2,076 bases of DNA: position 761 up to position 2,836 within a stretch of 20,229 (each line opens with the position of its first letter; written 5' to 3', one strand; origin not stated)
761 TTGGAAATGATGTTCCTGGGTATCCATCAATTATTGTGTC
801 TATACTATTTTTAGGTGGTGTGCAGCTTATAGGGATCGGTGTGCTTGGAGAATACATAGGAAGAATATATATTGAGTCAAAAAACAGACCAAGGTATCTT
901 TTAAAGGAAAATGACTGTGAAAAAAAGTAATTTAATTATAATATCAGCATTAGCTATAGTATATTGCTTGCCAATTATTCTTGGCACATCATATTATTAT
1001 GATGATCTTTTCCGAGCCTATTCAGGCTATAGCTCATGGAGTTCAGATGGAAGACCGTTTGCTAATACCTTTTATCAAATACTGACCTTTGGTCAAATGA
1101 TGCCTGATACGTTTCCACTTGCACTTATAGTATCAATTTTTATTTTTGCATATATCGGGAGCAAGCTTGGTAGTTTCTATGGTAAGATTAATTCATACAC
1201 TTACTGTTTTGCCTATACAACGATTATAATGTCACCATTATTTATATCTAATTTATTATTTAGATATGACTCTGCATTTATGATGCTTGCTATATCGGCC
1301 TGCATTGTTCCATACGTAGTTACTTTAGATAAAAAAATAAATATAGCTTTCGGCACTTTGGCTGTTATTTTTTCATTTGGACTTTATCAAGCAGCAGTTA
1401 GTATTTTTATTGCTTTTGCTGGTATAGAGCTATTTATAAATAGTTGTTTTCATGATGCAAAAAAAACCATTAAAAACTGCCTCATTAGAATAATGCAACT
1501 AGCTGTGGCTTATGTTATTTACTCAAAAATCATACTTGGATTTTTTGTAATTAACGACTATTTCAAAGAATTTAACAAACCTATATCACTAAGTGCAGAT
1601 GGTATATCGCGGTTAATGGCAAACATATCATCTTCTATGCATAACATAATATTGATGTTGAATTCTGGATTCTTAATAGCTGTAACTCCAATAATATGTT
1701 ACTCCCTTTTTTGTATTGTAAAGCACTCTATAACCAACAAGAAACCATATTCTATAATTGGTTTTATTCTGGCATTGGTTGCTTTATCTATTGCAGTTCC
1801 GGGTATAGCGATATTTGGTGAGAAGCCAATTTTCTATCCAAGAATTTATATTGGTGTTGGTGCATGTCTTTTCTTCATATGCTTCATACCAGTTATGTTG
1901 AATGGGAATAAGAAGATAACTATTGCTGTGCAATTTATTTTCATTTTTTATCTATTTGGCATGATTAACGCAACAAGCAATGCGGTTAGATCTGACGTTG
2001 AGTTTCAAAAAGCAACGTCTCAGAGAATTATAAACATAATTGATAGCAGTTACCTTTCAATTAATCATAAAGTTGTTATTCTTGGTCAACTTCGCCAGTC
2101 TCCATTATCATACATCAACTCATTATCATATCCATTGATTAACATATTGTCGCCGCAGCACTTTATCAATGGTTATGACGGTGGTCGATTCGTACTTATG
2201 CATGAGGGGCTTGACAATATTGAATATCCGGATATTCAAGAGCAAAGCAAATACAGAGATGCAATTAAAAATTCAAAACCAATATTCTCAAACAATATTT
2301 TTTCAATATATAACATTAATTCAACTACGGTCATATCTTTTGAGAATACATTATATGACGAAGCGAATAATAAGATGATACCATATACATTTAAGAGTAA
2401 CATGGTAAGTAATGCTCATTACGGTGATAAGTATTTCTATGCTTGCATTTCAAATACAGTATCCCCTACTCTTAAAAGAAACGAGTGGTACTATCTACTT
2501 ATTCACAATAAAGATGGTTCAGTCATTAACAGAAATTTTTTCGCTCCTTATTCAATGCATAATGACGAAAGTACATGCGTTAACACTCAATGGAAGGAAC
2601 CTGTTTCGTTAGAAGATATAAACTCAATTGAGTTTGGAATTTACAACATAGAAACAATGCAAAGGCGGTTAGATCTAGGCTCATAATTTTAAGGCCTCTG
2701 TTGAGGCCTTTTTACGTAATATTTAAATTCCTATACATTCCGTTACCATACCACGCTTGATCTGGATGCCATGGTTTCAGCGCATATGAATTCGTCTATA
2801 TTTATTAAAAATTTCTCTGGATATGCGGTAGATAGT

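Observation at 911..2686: Unusually long, AT-rich GtrC-type glycosyltransferase suggests a distinct O-antigen modification specificity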

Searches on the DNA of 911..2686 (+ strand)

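Call 5: search_dna_similar(query=window:911-2686:+, collection=ecoli_genomes, mode=near)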
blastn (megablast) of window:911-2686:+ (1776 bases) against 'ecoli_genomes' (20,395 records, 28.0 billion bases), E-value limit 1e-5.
Records with a match: 6; places in all: 6; records where one place covers at least 80% of the query: 6.
Genomes with a match: 6 of 5426; with a place that covers at least 80% of the query: 6. Places per genome that has any: lowest 1, median 1, highest 1. On chromosomes: 6 places; on plasmids: 0.
Best place of each record, by identity: >=99% 5; 95-99% 1.
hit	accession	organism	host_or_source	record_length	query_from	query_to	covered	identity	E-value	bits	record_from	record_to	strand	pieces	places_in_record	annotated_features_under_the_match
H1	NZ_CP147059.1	Escherichia coli strain JKHS016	hospital wastewater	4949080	1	1776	100%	100.0%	0e+0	3280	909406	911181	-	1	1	glucosyltransferase domain-containing protein | yfdH: glycosyltransferase family 2 protein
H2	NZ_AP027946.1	Escherichia coli strain VE-F10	-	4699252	1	1776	100%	99.9%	0e+0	3269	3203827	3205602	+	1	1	glucosyltransferase domain-containing protein | yfdH: glycosyltransferase family 2 protein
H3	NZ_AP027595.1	Escherichia coli strain LR-64-2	Homo sapiens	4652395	1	1776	100%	99.9%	0e+0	3269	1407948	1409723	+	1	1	glucosyltransferase domain-containing protein | yfdH: glycosyltransferase family 2 protein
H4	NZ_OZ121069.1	Escherichia coli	Homo sapiens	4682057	1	1776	100%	99.9%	0e+0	3269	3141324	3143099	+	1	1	glucosyltransferase domain-containing protein | yfdH: glycosyltransferase family 2 protein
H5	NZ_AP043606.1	Escherichia coli strain AST198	Homo sapiens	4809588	1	1776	100%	99.1%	0e+0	3192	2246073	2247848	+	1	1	glucosyltransferase domain-containing protein | yfdH: glycosyltransferase family 2 protein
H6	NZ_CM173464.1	Escherichia coli strain E423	cloacal swab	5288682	1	1776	100%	96.2%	0e+0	2904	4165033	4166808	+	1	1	glucosyltransferase domain-containing protein | yfdH: glycosyltransferase family 2 protein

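Call 6: get_annotated_region(hit=H1, flank=12000)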
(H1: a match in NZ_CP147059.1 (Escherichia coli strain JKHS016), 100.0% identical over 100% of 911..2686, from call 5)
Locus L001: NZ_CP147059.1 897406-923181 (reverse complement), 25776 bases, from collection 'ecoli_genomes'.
description: Escherichia coli strain JKHS016 chromosome, complete genome
organism: Escherichia coli strain JKHS016 (NCBI taxid 562)
replicon: chromosome; assembly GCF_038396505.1
host: -; source: hospital wastewater; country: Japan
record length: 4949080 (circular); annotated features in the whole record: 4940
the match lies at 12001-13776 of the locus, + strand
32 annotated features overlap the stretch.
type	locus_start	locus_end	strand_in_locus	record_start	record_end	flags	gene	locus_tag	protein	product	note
CDS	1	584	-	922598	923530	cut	-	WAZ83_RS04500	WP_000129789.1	AAA family ATPase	-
CDS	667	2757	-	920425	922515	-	-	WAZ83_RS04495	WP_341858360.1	Mu transposase C-terminal domain-containing protein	-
CDS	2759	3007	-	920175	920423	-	-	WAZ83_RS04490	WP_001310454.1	helix-turn-helix domain-containing protein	-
CDS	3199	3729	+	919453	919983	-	-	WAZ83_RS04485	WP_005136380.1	hypothetical protein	-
CDS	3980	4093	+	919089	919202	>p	-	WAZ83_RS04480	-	JAB domain-containing protein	incomplete; partial in the middle of a contig; missing N-terminus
CDS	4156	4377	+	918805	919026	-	-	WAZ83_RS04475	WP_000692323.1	DUF987 domain-containing protein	-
CDS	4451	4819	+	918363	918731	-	cbeA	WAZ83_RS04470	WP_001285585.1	type IV toxin-antitoxin system cytoskeleton bundling-enhancing antitoxin CbeA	-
CDS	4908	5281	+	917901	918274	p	cbtA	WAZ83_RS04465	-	type IV toxin-antitoxin system cytoskeleton-binding toxin CbtA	frameshifted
CDS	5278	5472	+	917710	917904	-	yeeW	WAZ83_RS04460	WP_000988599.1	DUF5983 family protein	-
CDS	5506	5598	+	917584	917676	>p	-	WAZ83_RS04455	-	DUF957 domain-containing protein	incomplete; partial in the middle of a contig; missing N-terminus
CDS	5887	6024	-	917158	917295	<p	-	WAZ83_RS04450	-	transposase domain-containing protein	incomplete; partial in the middle of a contig; missing N-terminus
CDS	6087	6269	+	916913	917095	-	-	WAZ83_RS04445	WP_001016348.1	EutP/PduV family microcompartment system protein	-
CDS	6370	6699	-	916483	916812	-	tmaR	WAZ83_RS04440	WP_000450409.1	DUF496 family protein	-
CDS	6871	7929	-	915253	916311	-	yeeA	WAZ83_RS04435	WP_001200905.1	FUSC family protein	-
CDS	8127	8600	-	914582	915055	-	sbmC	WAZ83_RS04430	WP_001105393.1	DNA gyrase inhibitor SbmC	-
CDS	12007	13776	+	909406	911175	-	-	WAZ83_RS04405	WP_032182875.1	glucosyltransferase domain-containing protein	-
CDS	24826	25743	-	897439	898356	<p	-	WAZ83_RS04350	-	P22 phage major capsid protein family protein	incomplete; partial in the middle of a contig; missing N-terminus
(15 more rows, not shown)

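Call 25: get_annotated_region(hit=H2, flank=6000)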
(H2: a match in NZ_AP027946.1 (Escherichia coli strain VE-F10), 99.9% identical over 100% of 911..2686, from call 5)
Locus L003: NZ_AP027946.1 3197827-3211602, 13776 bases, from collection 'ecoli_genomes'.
description: Escherichia coli strain VE-F10 chromosome, complete genome
organism: Escherichia coli strain VE-F10 (NCBI taxid 562)
replicon: chromosome; assembly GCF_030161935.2
host: -; source: -; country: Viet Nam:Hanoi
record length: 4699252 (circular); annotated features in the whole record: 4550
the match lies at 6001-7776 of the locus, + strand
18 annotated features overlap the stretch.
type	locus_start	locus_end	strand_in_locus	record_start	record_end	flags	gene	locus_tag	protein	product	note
CDS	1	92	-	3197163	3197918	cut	bioC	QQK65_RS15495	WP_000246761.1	malonyl-ACP O-methyltransferase BioC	-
CDS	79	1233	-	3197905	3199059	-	bioF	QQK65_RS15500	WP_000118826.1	8-amino-7-oxononanoate synthase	-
CDS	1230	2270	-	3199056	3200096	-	bioB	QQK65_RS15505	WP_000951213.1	biotin synthase BioB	-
CDS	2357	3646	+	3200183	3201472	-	bioA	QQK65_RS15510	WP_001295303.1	adenosylmethionine--8-amino-7-oxononanoate transaminase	-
CDS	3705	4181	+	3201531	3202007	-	ybhB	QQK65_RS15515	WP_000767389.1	kinase inhibitor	-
CDS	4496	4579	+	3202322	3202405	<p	-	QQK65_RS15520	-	hypothetical protein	incomplete; partial in the middle of a contig; missing N-terminus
CDS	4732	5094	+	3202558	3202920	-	yfdG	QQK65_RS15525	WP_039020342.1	GtrA family protein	-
CDS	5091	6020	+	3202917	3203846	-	yfdH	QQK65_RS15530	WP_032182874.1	glycosyltransferase family 2 protein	-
CDS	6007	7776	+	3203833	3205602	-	-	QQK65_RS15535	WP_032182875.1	glucosyltransferase domain-containing protein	-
CDS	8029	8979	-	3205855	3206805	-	-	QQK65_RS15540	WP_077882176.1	acyltransferase family protein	-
CDS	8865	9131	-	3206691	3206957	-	-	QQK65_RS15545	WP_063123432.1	acyltransferase family protein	-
CDS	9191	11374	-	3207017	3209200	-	-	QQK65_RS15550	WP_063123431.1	phage head-binding domain-containing protein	-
CDS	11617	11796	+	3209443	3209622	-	-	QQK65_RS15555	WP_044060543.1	hypothetical protein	-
CDS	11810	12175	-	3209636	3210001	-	-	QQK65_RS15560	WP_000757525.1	hypothetical protein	-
CDS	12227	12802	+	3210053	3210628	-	-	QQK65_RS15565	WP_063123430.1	DUF551 domain-containing protein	-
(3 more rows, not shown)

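Call 37: get_annotated_region(hit=H6, flank=8000)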
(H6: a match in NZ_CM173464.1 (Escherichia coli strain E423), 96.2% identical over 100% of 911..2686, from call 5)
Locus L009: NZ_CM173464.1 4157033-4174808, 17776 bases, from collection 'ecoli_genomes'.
description: Escherichia coli strain E423 chromosome, whole genome shotgun sequence
organism: Escherichia coli strain E423 (NCBI taxid 562)
replicon: chromosome; assembly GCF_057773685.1
host: -; source: cloacal swab; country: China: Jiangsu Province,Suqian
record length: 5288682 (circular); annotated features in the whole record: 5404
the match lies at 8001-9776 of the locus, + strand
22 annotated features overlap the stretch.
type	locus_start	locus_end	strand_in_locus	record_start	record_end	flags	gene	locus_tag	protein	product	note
CDS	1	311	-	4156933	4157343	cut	-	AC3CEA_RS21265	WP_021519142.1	hypothetical protein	-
CDS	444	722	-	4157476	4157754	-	-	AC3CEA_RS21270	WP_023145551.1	hypothetical protein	-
CDS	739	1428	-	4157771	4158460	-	-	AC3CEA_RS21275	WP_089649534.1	helix-turn-helix domain-containing protein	-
CDS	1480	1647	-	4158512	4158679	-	-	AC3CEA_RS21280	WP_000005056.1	hypothetical protein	-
CDS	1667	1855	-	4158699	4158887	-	-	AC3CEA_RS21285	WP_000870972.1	hypothetical protein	-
CDS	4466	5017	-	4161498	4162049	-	-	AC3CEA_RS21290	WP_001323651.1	hypothetical protein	-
CDS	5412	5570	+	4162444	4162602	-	-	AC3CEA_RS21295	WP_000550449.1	hypothetical protein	-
CDS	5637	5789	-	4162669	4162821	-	-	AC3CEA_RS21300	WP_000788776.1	hypothetical protein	-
CDS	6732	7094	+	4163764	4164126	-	yfdG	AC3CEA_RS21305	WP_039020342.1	GtrA family protein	-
CDS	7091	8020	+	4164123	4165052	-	yfdH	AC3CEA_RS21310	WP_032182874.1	glycosyltransferase family 2 protein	-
CDS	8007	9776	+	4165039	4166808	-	-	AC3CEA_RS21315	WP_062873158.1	glucosyltransferase domain-containing protein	-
CDS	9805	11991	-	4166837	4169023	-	-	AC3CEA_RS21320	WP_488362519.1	phage tailspike protein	-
CDS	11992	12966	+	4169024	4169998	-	-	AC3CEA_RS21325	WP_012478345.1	IS30-like element ISApl1 family transposase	-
CDS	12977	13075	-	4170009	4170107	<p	-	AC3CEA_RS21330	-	phage tailspike protein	incomplete; partial in the middle of a contig; missing C-terminus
CDS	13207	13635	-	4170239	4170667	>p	-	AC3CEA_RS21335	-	DNA transfer protein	incomplete; partial in the middle of a contig; missing N-terminus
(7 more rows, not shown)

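Call 101: search_dna_similar(query=window:911-2686:+, collection=ecoli_genomes, mode=distant, max_rows=30, max_evalue=1e-20)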
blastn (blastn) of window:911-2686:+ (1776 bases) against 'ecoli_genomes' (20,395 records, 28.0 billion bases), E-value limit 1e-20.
Records with a match: 6; places in all: 6; records where one place covers at least 80% of the query: 6.
Genomes with a match: 6 of 5426; with a place that covers at least 80% of the query: 6. Places per genome that has any: lowest 1, median 1, highest 1. On chromosomes: 6 places; on plasmids: 0.
Best place of each record, by identity: >=99% 5; 95-99% 1.
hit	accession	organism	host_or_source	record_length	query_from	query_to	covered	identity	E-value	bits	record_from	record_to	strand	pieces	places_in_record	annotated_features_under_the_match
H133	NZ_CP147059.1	Escherichia coli strain JKHS016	hospital wastewater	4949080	1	1776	100%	100.0%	0e+0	3204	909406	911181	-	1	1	glucosyltransferase domain-containing protein | yfdH: glycosyltransferase family 2 protein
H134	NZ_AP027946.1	Escherichia coli strain VE-F10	-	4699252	1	1776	100%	99.9%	0e+0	3195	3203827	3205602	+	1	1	glucosyltransferase domain-containing protein | yfdH: glycosyltransferase family 2 protein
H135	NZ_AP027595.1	Escherichia coli strain LR-64-2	Homo sapiens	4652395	1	1776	100%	99.9%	0e+0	3195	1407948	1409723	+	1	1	glucosyltransferase domain-containing protein | yfdH: glycosyltransferase family 2 protein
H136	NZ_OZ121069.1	Escherichia coli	Homo sapiens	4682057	1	1776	100%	99.9%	0e+0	3195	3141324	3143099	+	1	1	glucosyltransferase domain-containing protein | yfdH: glycosyltransferase family 2 protein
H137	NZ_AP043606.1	Escherichia coli strain AST198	Homo sapiens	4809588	1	1776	100%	99.1%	0e+0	3131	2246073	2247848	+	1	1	glucosyltransferase domain-containing protein | yfdH: glycosyltransferase family 2 protein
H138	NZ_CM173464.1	Escherichia coli strain E423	cloacal swab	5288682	1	1776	100%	96.2%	0e+0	2897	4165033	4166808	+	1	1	glucosyltransferase domain-containing protein | yfdH: glycosyltransferase family 2 protein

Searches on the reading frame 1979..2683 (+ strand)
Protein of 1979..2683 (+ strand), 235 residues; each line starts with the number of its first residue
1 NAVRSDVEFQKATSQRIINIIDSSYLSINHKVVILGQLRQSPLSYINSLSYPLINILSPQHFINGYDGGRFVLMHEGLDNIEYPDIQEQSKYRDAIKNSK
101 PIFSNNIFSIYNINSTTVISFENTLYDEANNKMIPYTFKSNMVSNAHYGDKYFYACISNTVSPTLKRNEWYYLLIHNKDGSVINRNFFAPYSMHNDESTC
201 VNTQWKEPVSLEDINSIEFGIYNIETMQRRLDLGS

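Call 30: search_protein_families(library=pfam, proteins=[window:1979-2683:+], max_evalue=10)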
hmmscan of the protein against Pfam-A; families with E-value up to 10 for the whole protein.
seq(235 aa): 0 families
